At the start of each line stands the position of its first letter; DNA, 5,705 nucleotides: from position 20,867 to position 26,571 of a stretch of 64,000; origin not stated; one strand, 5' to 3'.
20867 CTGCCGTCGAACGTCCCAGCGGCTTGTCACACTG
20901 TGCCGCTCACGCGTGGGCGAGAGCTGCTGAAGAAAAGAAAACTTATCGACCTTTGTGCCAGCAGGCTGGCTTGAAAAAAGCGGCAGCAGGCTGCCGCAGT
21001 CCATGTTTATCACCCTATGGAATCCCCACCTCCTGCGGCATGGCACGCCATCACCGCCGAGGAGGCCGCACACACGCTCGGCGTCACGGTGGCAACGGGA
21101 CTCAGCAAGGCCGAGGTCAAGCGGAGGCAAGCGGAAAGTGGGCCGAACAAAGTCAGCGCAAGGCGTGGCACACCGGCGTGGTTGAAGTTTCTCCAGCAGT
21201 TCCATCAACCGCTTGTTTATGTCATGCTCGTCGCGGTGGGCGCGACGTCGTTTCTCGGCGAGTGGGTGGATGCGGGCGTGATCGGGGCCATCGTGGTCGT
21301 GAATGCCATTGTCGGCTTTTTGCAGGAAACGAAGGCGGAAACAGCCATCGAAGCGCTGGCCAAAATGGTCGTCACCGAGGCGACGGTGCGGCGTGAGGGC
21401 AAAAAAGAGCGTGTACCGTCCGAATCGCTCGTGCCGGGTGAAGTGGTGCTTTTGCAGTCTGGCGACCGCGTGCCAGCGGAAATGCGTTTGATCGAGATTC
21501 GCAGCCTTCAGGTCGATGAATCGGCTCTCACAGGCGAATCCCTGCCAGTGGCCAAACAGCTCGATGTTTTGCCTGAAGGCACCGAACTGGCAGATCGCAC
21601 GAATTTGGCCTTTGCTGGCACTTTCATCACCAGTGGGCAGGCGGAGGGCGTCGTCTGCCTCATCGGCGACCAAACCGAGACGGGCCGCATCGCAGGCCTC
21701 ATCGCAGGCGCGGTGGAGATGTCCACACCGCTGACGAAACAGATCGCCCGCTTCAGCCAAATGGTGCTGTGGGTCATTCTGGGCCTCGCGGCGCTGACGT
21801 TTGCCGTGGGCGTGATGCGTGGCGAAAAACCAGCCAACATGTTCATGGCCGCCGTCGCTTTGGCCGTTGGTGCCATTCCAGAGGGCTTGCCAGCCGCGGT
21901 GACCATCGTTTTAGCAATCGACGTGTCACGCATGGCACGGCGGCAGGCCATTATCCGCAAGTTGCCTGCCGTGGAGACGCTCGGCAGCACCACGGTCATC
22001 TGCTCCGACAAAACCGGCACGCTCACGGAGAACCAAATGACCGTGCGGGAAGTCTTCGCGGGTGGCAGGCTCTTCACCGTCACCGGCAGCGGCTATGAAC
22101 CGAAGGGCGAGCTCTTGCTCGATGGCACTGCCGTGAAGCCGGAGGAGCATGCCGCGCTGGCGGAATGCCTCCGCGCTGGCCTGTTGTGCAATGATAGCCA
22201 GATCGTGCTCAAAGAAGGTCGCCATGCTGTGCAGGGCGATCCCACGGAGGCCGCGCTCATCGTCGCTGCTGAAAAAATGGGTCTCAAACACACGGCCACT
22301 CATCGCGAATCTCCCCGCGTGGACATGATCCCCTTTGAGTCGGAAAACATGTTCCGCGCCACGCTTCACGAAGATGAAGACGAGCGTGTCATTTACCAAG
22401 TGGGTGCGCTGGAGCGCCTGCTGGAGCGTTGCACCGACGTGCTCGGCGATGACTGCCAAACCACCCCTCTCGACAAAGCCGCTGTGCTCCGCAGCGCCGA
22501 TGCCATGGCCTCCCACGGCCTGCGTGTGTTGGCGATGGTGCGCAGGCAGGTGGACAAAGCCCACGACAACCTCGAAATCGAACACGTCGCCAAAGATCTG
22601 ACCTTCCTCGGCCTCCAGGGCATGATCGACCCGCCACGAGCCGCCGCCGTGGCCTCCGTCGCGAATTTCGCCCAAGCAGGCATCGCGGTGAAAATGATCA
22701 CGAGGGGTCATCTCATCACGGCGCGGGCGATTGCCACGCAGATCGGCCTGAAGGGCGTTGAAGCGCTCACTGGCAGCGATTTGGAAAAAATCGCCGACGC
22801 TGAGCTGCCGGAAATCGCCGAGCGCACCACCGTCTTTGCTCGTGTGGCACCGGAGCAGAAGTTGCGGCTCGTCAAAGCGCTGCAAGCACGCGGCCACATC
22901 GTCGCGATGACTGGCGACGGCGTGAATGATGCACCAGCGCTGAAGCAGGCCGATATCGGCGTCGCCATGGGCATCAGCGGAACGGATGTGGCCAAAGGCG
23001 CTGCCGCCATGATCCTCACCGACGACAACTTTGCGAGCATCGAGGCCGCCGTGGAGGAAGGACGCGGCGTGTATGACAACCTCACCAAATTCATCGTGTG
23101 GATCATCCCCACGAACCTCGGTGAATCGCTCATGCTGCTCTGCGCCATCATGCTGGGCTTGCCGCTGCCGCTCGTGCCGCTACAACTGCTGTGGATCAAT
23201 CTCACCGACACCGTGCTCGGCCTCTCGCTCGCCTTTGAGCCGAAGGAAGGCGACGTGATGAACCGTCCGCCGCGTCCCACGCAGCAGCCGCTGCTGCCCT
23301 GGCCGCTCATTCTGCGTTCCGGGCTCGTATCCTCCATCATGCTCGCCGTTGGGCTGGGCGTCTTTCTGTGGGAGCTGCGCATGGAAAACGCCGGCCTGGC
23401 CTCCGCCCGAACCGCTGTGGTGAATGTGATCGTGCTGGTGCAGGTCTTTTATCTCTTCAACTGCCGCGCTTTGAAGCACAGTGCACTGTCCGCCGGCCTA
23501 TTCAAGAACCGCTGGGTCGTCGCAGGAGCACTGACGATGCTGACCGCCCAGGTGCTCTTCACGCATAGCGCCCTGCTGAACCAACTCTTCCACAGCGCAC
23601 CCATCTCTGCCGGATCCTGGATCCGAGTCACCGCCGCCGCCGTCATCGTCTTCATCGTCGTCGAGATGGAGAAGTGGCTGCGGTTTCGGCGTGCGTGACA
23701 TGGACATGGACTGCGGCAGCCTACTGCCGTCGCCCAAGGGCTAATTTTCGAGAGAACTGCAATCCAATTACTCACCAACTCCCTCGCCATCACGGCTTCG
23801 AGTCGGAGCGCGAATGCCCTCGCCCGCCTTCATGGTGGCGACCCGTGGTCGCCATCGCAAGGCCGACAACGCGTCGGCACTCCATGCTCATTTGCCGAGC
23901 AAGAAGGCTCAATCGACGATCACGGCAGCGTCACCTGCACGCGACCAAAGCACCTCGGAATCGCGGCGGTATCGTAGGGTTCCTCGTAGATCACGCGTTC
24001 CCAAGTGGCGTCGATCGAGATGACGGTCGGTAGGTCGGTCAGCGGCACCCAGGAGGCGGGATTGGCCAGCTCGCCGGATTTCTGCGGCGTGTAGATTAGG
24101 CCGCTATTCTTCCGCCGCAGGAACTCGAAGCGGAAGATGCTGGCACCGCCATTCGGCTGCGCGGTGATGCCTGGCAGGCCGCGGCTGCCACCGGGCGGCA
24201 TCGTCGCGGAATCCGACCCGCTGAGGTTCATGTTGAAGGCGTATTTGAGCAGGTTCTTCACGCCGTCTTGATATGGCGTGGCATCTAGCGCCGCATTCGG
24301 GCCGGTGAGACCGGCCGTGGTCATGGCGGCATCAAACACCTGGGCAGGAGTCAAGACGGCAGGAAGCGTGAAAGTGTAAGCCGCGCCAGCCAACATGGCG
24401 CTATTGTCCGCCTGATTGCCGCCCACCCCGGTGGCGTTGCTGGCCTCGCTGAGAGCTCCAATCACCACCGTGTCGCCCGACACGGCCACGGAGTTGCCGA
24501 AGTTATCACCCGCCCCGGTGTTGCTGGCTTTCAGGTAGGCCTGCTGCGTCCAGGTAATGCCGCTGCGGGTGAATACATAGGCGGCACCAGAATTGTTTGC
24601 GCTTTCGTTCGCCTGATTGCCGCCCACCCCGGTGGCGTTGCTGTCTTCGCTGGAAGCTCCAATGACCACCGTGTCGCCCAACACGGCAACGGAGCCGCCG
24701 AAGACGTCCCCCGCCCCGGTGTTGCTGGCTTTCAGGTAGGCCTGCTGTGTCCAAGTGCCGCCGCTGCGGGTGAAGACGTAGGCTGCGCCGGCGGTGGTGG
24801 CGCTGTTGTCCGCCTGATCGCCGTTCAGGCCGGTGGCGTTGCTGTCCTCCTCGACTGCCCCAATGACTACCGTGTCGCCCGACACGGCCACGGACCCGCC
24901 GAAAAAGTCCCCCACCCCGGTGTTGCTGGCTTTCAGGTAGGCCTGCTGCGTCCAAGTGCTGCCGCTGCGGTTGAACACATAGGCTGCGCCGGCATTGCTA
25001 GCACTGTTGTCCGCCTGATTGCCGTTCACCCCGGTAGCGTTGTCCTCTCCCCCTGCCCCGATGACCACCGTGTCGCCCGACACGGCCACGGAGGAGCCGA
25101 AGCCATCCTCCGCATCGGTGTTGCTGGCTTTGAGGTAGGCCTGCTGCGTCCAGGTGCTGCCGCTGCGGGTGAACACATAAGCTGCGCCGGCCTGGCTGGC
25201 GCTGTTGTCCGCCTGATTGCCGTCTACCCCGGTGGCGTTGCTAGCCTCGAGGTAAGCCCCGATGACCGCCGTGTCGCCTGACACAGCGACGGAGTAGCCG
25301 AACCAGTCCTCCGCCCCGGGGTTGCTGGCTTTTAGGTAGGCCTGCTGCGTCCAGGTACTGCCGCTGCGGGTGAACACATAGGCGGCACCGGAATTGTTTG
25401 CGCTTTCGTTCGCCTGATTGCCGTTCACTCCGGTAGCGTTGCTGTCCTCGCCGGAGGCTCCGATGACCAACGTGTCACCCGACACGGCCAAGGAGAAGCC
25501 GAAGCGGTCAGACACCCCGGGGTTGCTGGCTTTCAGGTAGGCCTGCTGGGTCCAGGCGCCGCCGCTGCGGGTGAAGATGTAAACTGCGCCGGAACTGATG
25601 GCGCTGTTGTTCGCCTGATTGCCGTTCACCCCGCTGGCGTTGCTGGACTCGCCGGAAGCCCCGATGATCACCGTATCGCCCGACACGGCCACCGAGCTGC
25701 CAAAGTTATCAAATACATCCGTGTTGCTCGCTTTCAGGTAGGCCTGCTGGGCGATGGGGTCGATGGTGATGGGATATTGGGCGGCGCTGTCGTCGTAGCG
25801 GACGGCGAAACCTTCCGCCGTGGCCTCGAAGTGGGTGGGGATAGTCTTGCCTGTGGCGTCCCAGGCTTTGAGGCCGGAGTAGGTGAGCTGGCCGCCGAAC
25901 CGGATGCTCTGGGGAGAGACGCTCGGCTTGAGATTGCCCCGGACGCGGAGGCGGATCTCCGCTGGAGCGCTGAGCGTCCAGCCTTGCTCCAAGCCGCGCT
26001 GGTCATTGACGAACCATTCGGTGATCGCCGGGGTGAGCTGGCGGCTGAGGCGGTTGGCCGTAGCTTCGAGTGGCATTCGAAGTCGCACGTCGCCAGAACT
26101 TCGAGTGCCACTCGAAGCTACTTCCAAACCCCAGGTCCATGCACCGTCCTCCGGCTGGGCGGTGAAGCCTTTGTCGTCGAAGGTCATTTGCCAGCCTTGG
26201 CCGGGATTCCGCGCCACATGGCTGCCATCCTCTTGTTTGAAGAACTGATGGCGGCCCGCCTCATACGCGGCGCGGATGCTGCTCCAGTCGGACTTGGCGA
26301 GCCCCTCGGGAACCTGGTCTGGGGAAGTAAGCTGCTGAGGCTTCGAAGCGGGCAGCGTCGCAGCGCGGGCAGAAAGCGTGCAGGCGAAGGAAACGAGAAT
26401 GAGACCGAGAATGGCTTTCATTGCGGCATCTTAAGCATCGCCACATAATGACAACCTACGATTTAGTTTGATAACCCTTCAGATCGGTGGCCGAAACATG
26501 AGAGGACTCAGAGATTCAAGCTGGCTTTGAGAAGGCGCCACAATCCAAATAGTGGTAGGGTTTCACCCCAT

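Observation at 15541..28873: Recurrent palindromic box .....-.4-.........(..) in front of almost every transcription unit of a 13-kb stress-gene neighbourhood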

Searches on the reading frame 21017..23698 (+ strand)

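Call 6: search_protein_families(library=pfam, proteins=[window:21017-23698:+], max_evalue=0.01)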
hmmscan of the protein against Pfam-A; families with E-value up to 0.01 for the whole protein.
window:21017-23698:+ (893 aa): 6 families
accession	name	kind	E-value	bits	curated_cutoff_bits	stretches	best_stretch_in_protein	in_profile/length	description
PF00122.25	E1-E2_ATPase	-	6.8e-50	169.5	28.1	1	117-309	2-181/181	E1-E2 ATPase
PF00689.26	Cation_ATPase_C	-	4.3e-44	150.8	27.3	1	716-888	1-175/175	Cation transporting ATPase, C-terminus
PF00690.31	Cation_ATPase_N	-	1.8e-18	66.4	20.4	1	9-74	1-66/69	Cation transporter/ATPase, N-terminus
PF13246.12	Cation_ATPase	-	4.6e-17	62.2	21.7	1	390-475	2-91/91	Cation transport ATPase (P-type)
PF00702.32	Hydrolase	-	6e-14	53.3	26.4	1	327-646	3-191/191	haloacid dehalogenase-like hydrolase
PF08282.18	Hydrolase_3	-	0.00045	20.5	20.9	1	618-674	195-250/255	haloacid dehalogenase-like hydrolase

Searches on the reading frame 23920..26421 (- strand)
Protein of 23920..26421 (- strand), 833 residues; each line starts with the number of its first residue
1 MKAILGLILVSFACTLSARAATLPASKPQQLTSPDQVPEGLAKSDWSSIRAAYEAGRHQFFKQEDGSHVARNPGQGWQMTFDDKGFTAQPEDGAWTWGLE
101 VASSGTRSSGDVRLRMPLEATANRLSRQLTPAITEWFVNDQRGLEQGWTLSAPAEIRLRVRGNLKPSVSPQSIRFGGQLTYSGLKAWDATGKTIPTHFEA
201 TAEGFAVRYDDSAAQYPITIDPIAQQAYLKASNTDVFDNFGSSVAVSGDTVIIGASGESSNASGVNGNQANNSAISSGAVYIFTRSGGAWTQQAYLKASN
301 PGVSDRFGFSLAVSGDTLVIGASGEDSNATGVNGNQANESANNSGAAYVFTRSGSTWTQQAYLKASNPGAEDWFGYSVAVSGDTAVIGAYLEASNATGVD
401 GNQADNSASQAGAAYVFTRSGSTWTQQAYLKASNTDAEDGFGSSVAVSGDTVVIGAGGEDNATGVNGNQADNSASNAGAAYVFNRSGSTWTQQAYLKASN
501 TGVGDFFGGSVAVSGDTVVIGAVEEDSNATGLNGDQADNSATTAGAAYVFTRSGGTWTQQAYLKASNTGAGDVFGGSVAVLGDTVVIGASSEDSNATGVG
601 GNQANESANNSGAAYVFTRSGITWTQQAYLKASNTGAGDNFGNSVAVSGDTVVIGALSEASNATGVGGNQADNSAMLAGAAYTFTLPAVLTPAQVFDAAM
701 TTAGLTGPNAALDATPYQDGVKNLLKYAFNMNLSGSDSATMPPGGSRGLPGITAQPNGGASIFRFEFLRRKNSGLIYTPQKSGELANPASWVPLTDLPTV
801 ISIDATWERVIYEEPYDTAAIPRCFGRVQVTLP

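Call 6: search_protein_families(library=pfam, proteins=[window:23920-26421:-], max_evalue=0.01)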
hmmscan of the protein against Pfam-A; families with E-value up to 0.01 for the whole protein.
window:23920-26421:- (833 aa): 2 families
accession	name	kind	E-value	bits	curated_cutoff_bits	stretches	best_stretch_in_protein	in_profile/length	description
PF14312.12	FG-GAP_2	-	5e-83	273.6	23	7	357-417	1-49/49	FG-GAP repeat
PF25744.1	T4_Y13H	-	0.0022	18.2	27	0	276-304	20-48/61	Bacteriophage T4 Y13H protein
